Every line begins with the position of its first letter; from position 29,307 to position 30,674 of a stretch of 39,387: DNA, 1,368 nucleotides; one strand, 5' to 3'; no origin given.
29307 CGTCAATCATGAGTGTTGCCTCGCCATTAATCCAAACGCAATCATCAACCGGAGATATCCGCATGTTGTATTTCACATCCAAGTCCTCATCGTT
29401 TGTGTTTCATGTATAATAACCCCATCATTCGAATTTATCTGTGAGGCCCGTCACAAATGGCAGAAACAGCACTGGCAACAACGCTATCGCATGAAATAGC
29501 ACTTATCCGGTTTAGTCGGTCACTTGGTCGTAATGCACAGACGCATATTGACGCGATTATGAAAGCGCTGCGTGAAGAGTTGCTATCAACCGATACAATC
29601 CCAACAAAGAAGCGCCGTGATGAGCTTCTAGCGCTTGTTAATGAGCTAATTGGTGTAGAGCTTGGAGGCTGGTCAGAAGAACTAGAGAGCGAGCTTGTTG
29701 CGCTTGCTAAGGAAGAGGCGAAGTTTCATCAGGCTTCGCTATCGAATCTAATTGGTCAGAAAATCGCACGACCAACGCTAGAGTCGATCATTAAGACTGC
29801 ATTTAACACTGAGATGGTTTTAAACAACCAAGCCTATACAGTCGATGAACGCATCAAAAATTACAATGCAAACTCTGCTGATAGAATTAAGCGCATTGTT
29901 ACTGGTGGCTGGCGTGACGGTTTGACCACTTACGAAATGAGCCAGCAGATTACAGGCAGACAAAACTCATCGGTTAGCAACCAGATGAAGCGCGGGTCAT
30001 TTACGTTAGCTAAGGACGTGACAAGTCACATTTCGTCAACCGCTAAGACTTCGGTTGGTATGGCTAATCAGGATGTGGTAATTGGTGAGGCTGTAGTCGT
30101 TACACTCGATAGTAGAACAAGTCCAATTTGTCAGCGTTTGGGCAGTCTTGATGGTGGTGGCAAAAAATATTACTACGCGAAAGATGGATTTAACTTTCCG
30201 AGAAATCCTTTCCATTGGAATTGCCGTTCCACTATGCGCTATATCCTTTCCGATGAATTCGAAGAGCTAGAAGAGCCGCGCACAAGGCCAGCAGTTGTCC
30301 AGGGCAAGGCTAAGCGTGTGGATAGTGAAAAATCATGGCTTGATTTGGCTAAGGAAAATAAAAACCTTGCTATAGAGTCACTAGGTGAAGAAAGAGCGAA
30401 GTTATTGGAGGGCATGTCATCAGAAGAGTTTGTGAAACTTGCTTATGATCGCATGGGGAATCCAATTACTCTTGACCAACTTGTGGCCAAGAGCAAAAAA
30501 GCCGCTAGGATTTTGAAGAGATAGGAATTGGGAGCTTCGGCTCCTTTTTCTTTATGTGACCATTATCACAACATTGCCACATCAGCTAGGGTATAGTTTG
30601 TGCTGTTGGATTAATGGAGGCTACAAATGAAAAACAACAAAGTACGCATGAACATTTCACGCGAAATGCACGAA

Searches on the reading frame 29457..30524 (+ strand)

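Call 68: search_protein_families(library=phrogs, proteins=[window:29457-30524:+], max_evalue=0.001)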
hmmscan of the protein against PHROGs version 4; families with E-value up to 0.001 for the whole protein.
window:29457-30524:+ (355 aa): 8 families
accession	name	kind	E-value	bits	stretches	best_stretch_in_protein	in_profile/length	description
phrog_241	-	head and packaging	1.8e-81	276.1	1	2-354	14-364/679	head morphogenesis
phrog_21789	-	head and packaging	9.1e-19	67.7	1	3-287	7-279/1195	virion structural protein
phrog_6577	-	unknown function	1.6e-14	54.2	1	120-350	93-319/1066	-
phrog_7625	-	head and packaging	1.9e-14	54.4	1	127-272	118-256/504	head morphogenesis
phrog_115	-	head and packaging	5e-13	50.1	1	79-303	144-356/665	minor head protein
phrog_595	-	head and packaging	6.7e-10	39.9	1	120-312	168-343/513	head maturation protease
phrog_4728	-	head and packaging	6.7e-10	39.3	1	80-274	113-310/591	head morphogenesis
phrog_2841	-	head and packaging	2.8e-08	34.3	1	141-260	196-303/525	minor head protein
